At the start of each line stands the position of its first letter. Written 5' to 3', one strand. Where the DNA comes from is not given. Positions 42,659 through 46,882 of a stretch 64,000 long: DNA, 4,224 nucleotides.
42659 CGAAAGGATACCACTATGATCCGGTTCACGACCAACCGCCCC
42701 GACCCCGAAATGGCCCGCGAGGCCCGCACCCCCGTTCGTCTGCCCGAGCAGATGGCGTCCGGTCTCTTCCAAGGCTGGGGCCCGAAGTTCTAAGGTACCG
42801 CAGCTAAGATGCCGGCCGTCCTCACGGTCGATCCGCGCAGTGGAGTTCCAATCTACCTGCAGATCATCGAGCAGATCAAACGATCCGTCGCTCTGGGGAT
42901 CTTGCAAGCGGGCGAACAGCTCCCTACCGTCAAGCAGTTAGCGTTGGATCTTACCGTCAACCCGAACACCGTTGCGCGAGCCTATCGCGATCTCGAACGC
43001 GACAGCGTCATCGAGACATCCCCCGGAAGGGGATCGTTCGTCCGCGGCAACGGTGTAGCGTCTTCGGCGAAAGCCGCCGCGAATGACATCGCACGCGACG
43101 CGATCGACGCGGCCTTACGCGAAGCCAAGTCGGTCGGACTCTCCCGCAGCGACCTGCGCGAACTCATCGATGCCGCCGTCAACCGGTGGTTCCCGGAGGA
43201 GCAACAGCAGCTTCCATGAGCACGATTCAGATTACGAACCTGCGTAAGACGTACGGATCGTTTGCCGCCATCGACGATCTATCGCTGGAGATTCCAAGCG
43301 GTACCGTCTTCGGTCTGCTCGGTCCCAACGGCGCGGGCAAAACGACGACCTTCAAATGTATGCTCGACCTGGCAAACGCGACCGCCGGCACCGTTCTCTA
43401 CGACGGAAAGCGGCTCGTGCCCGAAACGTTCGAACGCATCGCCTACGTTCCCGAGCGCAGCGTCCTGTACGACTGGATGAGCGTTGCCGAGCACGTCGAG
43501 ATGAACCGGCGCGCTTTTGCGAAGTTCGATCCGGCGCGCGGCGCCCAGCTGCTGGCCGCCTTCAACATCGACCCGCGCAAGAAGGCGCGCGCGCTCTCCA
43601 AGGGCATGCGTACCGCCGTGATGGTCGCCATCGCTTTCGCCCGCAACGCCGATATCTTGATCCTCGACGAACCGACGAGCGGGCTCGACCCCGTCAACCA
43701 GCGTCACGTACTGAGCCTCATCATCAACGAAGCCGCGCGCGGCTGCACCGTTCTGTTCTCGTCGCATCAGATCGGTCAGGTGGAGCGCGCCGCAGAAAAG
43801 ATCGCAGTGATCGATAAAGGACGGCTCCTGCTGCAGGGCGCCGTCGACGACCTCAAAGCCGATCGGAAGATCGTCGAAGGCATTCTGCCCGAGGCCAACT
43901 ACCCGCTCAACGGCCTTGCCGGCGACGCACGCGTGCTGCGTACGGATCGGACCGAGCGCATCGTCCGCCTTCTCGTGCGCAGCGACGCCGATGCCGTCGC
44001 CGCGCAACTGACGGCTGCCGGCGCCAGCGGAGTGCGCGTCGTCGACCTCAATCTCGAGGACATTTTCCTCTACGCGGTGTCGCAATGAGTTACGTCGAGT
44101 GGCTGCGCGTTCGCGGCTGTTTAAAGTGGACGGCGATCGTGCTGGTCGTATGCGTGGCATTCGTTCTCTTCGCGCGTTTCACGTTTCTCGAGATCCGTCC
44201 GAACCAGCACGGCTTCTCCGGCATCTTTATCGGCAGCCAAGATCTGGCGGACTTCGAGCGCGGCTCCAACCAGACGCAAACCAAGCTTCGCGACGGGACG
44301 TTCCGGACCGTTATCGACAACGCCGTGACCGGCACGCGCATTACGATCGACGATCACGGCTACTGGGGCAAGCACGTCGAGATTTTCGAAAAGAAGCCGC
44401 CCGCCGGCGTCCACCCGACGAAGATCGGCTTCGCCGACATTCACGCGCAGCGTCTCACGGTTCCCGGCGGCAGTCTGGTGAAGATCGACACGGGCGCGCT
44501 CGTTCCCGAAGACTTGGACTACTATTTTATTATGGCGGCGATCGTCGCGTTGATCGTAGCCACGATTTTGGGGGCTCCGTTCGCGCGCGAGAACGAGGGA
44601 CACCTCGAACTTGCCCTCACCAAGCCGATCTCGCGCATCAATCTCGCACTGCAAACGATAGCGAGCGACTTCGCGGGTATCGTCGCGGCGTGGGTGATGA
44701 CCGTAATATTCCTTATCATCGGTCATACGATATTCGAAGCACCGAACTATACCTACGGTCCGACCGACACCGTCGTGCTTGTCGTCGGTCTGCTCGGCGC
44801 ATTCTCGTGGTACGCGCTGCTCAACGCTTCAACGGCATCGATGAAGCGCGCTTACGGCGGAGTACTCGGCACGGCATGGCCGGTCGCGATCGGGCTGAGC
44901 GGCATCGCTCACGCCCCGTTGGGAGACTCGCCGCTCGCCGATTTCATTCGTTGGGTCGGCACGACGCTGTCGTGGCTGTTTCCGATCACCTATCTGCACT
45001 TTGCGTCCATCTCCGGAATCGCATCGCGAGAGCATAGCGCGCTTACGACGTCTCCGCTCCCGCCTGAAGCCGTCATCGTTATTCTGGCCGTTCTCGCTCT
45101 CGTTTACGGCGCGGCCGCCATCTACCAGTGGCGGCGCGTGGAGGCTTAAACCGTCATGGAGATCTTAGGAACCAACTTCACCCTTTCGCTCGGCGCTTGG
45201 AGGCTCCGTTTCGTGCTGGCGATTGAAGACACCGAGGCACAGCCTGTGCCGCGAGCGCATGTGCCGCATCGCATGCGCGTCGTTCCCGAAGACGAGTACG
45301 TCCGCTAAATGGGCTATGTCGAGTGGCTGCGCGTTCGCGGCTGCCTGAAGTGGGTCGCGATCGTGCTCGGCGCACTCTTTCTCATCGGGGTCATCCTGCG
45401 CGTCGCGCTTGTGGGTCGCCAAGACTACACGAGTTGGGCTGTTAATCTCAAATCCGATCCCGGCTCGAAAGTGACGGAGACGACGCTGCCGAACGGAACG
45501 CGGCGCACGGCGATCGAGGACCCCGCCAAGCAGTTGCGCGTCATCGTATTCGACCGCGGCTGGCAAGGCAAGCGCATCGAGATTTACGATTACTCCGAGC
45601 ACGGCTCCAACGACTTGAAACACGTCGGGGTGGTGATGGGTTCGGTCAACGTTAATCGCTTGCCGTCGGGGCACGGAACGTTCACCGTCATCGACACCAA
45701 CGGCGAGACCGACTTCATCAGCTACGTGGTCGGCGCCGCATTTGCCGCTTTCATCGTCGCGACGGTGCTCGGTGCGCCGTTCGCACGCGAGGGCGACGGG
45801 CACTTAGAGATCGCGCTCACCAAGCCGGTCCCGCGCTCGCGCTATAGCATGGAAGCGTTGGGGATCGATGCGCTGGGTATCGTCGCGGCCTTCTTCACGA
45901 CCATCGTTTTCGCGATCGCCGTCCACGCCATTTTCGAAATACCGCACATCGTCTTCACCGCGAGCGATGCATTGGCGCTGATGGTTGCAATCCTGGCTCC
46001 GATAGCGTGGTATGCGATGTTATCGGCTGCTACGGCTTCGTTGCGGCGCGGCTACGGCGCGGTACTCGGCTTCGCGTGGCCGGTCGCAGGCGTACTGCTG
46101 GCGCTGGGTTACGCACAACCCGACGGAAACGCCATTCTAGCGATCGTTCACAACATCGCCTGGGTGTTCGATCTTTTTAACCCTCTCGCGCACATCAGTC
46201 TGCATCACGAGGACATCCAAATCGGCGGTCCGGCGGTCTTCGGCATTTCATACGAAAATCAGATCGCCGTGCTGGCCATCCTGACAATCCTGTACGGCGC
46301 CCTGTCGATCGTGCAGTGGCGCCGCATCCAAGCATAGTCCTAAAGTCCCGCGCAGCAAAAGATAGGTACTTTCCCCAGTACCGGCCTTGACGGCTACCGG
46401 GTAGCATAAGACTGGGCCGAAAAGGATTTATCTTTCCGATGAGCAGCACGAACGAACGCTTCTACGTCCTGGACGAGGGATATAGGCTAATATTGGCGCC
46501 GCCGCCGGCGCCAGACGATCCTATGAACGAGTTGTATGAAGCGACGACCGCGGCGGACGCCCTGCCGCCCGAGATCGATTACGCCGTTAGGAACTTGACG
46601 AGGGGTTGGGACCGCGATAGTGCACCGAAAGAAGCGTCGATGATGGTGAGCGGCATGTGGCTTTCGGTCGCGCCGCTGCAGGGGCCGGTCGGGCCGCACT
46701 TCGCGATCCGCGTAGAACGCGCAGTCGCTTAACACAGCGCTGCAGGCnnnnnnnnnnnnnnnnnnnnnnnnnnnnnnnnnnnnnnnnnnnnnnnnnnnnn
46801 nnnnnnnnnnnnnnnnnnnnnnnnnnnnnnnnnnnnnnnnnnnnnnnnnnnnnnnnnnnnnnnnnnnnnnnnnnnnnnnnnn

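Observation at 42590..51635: TfuA-YcaO pair in a regulator/exporter/small-ORF neighbourhood: candidate uncharacterised thioamide-RiPP-like locus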

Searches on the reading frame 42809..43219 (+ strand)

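Call 3: search_protein_families(library=pfam, proteins=[window:42809-43219:+], max_evalue=0.01)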
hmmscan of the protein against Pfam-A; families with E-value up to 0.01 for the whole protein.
window:42809-43219:+ (136 aa): 3 families
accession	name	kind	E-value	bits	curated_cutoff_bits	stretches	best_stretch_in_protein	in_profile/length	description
PF00392.27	GntR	-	4.1e-15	55.6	27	1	16-78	2-64/64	Bacterial regulatory proteins, gntR family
PF13730.12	HTH_36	-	0.0016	18.7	25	0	34-64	21-51/55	Helix-turn-helix domain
PF02082.26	Rrf2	-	0.007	17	30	0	33-75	18-60/132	Iron-dependent Transcriptional regulator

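Call 4: search_protein_families(library=ncbifam, proteins=[window:42809-43219:+], max_evalue=0.01)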
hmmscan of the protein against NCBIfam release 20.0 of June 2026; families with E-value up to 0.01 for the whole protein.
window:42809-43219:+ (136 aa): 21 families
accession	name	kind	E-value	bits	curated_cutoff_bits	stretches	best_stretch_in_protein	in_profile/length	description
NF053730.1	TransRegRv1152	equivalog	2.2e-20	72.8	170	1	4-124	6-119/120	Rv1152 family transcriptional regulator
NF047563.1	modulin_PmtR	equivalog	7.1e-19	68.1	200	1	8-121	6-118/125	PSM export ABC transporter transcriptional regulator PmtR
NF052286.1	ecto_TF_EhuR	exception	6.2e-18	64.6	480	1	13-105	10-102/458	MocR-like ectoine utilization transcription factor EhuR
NF052282.1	PLP_TF_PdxR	equivalog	7.6e-17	61.5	320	1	14-121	1-117/448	MocR-like pyridoxine biosynthesis transcription factor PdxR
NF052281.1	rhizopine_MocR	equivalog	3.3e-12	45.8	650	1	4-91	8-95/479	rhizopine catabolism transcriptional regulator MocR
NF012025.0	PRK15481.1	equivalog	3.4e-12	45.7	573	1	18-90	10-82/432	MocR-like B6 salvage transcription factor PtsJ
TIGR02325.1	C_P_lyase_phnF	equivalog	2.7e-11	43.5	156.8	1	9-84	3-78/238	phosphonate metabolism transcriptional regulator PhnF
NF052290.2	MocR_like_YczR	exception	1.2e-10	40.7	487.4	1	9-124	14-126/458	MocR-like transcription factor YczR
NF007292.0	PRK09764.1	equivalog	4.6e-09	35.8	281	1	13-83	4-74/240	GntR family transcriptional regulator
TIGR02018.2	his_ut_repres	equivalog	7.5e-09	35.3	220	1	16-94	1-78/226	histidine utilization transcriptional repressor HutC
NF008491.0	PRK11402.1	subfamily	2e-07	30.8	269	1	7-83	4-80/243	GntR family transcriptional regulator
NF007741.0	PRK10421.1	equivalog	2.2e-07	30.5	311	1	18-81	11-74/262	transcriptional regulator LldR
NF052285.1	GABA_TF_GabR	exception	4e-07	29.2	600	1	16-113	1-99/456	MocR-like transcriptional regulator GabR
NF007442.0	PRK09990.1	equivalog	2.3e-05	23.9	301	1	15-78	11-74/256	transcriptional regulator GlcC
NF041547.1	GntR_LSA1692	equivalog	2.5e-05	24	275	1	15-79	2-66/233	GntR family transcriptional regulator, LSA1692 subfamily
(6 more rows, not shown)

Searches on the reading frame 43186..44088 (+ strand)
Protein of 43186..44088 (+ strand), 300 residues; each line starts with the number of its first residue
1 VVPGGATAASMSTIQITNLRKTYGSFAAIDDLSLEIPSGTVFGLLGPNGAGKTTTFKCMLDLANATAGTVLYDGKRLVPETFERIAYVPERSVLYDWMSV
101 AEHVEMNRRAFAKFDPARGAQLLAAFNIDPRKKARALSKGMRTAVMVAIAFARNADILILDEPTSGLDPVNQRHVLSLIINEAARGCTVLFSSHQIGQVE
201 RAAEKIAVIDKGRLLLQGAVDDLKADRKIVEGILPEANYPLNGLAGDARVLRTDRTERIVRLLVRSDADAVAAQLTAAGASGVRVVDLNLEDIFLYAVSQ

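Call 3: search_protein_families(library=pfam, proteins=[window:43186-44088:+], max_evalue=0.01)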
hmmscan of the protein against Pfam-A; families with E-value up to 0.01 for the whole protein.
window:43186-44088:+ (300 aa): 4 families
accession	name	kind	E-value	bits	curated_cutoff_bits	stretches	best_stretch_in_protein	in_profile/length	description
PF00005.33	ABC_tran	-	1.3e-25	91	25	1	30-165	2-137/137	ABC transporter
PF13304.12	AAA_21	-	2.5e-15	57.7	27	2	134-195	235-299/304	AAA domain, putative AbiEii toxin, Type IV TA system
PF02463.25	SMC_N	-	2.1e-06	27.8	40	1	121-209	125-212/220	RecF/RecN/SMC N terminal domain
PF13476.12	AAA_23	-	0.0015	19.6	27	1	24-59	8-39/201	AAA domain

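Call 4: search_protein_families(library=ncbifam, proteins=[window:43186-44088:+], max_evalue=0.01)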
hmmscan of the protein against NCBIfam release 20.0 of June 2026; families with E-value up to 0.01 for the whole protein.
window:43186-44088:+ (300 aa): 185 families (the best 25 are shown)
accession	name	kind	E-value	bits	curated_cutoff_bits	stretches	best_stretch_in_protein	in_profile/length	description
TIGR01188.1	drrA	subfamily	8.4e-44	150.1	312.45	1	21-276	1-274/302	daunorubicin resistance ABC transporter, ATP-binding protein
TIGR03522.1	GldA_ABC_ATP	equivalog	1.2e-39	136.6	402.6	1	14-291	3-289/301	gliding motility-associated ABC transporter ATP-binding subunit GldA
TIGR03740.1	galliderm_ABC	subfamily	1.6e-38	132.7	309.75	1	15-222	2-210/223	lantibiotic protection ABC transporter ATP-binding subunit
NF047565.1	PSM_export_PmtA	equivalog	6e-38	130.7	350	1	14-234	3-226/282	phenol-soluble modulin export ABC transporter ATP-binding protein PmtA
NF010060.0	PRK13537.1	equivalog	2e-37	128.8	521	1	7-295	9-305/314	nodulation factor ABC transporter ATP-binding protein NodI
NF033858.1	ABC2_perm_RbbA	equivalog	9.5e-35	119.8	1050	1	10-228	263-489/909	ribosome-associated ATPase/putative transporter RbbA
TIGR04406.1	LPS_export_lptB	equivalog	3e-34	118.4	240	1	14-231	2-230/239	LPS export ABC transporter ATP-binding protein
NF008409.0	PRK11231.1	equivalog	1.9e-30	106.1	375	1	13-224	2-226/255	Fe(3+) dicitrate ABC transporter ATP-binding protein FecE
NF010059.0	PRK13536.1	equivalog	1.3e-29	103.1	549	1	7-227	37-265/342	nodulation factor ABC transporter ATP-binding protein NodI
NF053840.1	MnTportMntADein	equivalog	9.2e-29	100.7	400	1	14-224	2-220/240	manganese ABC transporter ATP-binding protein MntA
TIGR03864.1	PQQ_ABC_ATP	hypoth_equivalog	4.8e-28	98.2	302.25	1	14-228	2-224/236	ABC transporter, ATP-binding subunit, PQQ-dependent alcohol dehydrogenase system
TIGR03411.1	urea_trans_UrtD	equivalog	6.2e-28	98.1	304.1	1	14-233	3-239/242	urea ABC transporter ATP-binding protein UrtD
TIGR03410.1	urea_trans_UrtE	equivalog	1.1e-27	97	285.8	1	15-226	2-222/230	urea ABC transporter ATP-binding subunit UrtE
NF011967.0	PRK15439.1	equivalog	1.1e-27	96.7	586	1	9-237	7-240/510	autoinducer 2 ABC transporter ATP-binding protein LsrA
TIGR01288.1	nodI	equivalog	1.4e-27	96.5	424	1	13-295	4-294/303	nodulation factor ABC transporter ATP-binding protein NodI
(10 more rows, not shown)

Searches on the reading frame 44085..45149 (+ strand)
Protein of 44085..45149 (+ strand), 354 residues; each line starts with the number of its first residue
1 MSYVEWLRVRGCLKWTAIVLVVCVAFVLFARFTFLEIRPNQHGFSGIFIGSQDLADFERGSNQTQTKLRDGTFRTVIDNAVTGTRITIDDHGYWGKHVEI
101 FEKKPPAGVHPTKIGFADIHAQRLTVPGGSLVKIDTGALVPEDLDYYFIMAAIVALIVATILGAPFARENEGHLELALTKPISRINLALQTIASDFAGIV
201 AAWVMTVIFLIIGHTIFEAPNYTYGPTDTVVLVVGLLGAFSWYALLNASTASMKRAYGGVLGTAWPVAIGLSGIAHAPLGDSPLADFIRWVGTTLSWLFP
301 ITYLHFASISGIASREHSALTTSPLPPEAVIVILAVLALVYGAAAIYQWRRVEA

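Call 3: search_protein_families(library=pfam, proteins=[window:44085-45149:+], max_evalue=0.01)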
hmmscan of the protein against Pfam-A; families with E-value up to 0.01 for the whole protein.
window:44085-45149:+ (354 aa): 0 families

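Call 4: search_protein_families(library=ncbifam, proteins=[window:44085-45149:+], max_evalue=0.01)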
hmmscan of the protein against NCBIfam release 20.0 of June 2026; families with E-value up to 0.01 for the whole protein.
window:44085-45149:+ (354 aa): 1 family
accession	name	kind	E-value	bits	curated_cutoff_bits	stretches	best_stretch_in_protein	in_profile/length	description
TIGR03518.1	ABC_perm_GldF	equivalog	0.0007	19.7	288.5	1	143-216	49-124/240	gliding motility-associated ABC transporter permease subunit GldF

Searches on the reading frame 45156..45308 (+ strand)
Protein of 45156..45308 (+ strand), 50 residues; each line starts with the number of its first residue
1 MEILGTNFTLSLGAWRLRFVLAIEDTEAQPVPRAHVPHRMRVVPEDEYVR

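Call 65: search_protein_families(library=pfam, proteins=[window:45156-45308:+], max_evalue=0.001)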
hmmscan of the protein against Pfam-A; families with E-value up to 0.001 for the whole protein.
window:45156-45308:+ (50 aa): 0 families

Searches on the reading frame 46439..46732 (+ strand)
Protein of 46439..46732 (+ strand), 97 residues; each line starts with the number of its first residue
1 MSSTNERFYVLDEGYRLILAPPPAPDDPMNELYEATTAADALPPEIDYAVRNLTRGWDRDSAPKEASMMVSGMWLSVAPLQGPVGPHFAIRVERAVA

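Call 3: search_protein_families(library=pfam, proteins=[window:46439-46732:+], max_evalue=0.01)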
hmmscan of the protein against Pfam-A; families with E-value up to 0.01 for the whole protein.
window:46439-46732:+ (97 aa): 0 families

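Call 4: search_protein_families(library=ncbifam, proteins=[window:46439-46732:+], max_evalue=0.01)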
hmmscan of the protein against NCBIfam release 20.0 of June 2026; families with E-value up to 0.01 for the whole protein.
window:46439-46732:+ (97 aa): 0 families

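Call 20: search_protein_families(library=pfam, proteins=[window:46439-46732:+], max_evalue=10)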
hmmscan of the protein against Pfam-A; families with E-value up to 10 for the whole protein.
window:46439-46732:+ (97 aa): 0 families
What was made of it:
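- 46439..46732 (+): B: conserved 97-aa accessory protein of unknown role (small alpha/beta fold, Roadblock/LC7- or PAS-like). In this window it is the first gene of the B-TfuA-YcaO-A operon. No Pfam or NCBIfam match (calls 3, 4, 20).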

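Call 21: find_homologous_proteins(query=window:46439-46732:+, max_evalue=0.001)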
Query window:46439-46732:+ (97 aa): 26 proteins with E <= 0.001 among 31 candidates.
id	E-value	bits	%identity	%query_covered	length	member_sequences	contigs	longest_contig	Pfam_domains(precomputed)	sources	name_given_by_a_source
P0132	2.1e-54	200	94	100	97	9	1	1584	-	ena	-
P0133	1.8e-50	187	87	98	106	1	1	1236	-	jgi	jgi:hypothetical protein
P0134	2.1e-49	184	86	100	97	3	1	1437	-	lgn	-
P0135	1.3e-48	181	88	100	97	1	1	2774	-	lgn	-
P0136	2.2e-48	180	87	100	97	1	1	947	-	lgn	-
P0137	1.2e-47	178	84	98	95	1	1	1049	-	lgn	-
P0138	3.5e-45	170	81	96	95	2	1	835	-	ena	-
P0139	4.6e-45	170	80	100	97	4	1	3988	-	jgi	jgi:hypothetical protein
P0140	1.8e-41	158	79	98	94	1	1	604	-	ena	-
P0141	3.4e-41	157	78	96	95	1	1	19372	-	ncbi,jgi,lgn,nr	ncbi:MAG TPA: hypothetical protein VFE36_00015 [Candidatus Baltobacteraceae bacterium]|jgi:hypotheti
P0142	5.7e-41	157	76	98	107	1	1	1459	-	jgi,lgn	jgi:hypothetical protein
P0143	7.0e-41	156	77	98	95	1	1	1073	-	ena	-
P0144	7.2e-40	153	75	98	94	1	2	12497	-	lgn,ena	-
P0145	2.3e-39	151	73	98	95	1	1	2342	-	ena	-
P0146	2.9e-39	151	76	96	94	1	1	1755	-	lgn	-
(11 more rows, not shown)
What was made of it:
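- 46439..46732 (+): There are 26 close homologues (call 21).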

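Call 26: predict_structure(alignment_id=A2)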
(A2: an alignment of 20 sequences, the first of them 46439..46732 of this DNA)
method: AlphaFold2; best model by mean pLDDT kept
length: 97 residues; sequences in the alignment: 20
mean_pLDDT: 81.4   pTM: 0.76
mean pLDDT of the five models: 81.4, 79.8, 74.4, 73.4, 72.2
residues with pLDDT >= 90: 29; 70-90: 52; 50-70: 12; < 50: 4
segments of 3 or more residues with pLDDT < 50: 1-3
pLDDT, mean of each block of 10 residues (from residue 1): 71 88 81 66 89 86 89 91 75 77
secondary structure, 60 per line:
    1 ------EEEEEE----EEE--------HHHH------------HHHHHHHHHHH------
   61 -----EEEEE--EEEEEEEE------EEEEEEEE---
elements in order: E7-12 E17-19 H28-31 H44-54 E66-70 E73-80 E87-94
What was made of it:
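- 46439..46732 (+): The AlphaFold model has pLDDT 81 with topology b-b-a-a-b-b-b (call 26).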

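Call 30: fold_search(model_id=the predicted structure, library=pdb)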
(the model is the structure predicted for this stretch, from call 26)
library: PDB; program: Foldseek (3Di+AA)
matches with E <= 10: 646; with E <= 0.001: 0
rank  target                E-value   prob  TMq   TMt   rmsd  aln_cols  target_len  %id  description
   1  5yk3_I                3.5e-02  0.96  0.46  0.47   5.0       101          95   17  human Ragulator complex (released 2019-01-23)
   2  4o0p_B                3.8e-02  0.97  0.53  0.14   4.5       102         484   12  Crystal Structure of D. radiodurans Bacteriophytochrome Photosensory Core Module in its Dark Form (released 2014-05-07)
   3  4o0p_A                4.2e-02  0.96  0.53  0.14   4.6       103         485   13  Crystal Structure of D. radiodurans Bacteriophytochrome Photosensory Core Module in its Dark Form (released 2014-05-07)
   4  3nhq_A                4.2e-02  0.84  0.40  0.11   6.5       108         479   11  The dark Pfr structure of the photosensory core module of P. aeruginosa Bacteriophytochrome (released 2011-11-30)
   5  3l7h_B                5.1e-02  0.95  0.47  0.48   5.0       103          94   13  Insights into dynein assembly from a dynein intermediate chain light chain Roadblock structure (released 2010-05-12)
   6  6ftd_B                5.4e-02  0.96  0.55  0.21   4.6       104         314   12  Deinococcus radiodurans BphP PAS-GAF H290T mutant (released 2018-07-18)
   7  9e5c_5r               5.4e-02  0.90  0.44  0.45   6.4        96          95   14  Cryo-EM structure of 96 nm repeat of microtubule doublet from T. brucei flagellum (released 2025-03-12)
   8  9y6s_6A               5.7e-02  0.96  0.50  0.50   5.0       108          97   14  96-nm repeat of the Leishmania tarentolae doublet microtubule (released 2025-12-17)
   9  7kzm_J                5.7e-02  0.90  0.41  0.42   6.0        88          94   12  Outer dynein arm bound to doublet microtubules from C. reinhardtii (released 2021-01-20)
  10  3l7h_C                7.2e-02  0.90  0.42  0.45   6.1        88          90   11  Insights into dynein assembly from a dynein intermediate chain light chain Roadblock structure (released 2010-05-12)
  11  3c2w_C                7.7e-02  0.80  0.44  0.12   6.2       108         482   13  Crystal structure of the photosensory core domain of P. aeruginosa bacteriophytochrome PaBphP in the Pfr state (released 2008-09-23)
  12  1ifq_B                8.2e-02  0.96  0.50  0.40   4.2        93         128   12  Sec22b N-terminal domain (released 2001-05-02)
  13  8bor_D                8.2e-02  0.87  0.49  0.14   4.9       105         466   13  Photosensory module from DrBphP without PHY tongue (released 2023-06-28)
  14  5y3a_D                8.7e-02  0.90  0.45  0.46   5.7        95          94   16  Crystal structure of Ragulator complex (p18 49-161) (released 2017-12-27)
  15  3l7h_A                8.7e-02  0.89  0.43  0.48   5.0        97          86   13  Insights into dynein assembly from a dynein intermediate chain light chain Roadblock structure (released 2010-05-12)
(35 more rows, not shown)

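Call 70: list_cluster_members(proteins=[P0001, P0121, window:46439-46732:+, window:46778-47410:+, window:48966-51635:-])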
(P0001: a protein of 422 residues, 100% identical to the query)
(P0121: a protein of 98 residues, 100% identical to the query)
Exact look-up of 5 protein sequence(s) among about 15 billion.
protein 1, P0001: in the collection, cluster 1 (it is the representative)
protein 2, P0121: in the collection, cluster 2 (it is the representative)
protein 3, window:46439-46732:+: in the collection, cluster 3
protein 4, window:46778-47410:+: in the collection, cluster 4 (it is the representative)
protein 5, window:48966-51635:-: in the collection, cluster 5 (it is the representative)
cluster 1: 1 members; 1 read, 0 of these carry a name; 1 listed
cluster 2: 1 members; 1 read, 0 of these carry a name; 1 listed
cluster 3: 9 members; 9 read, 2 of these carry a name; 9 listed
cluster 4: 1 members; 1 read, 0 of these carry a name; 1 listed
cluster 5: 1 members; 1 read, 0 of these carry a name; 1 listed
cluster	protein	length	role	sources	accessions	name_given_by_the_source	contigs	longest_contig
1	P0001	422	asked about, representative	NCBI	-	-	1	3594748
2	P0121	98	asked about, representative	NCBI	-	-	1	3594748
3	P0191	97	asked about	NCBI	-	-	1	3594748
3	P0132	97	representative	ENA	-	-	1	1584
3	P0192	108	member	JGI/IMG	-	hypothetical protein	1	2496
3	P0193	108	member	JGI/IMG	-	hypothetical protein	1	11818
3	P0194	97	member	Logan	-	-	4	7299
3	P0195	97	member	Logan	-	-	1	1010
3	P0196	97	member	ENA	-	-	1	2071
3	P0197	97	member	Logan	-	-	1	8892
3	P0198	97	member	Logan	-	-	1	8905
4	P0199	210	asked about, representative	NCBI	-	-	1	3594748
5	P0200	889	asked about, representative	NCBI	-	-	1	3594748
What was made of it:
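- Checked: Both are called genes in the source genome (call 70).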
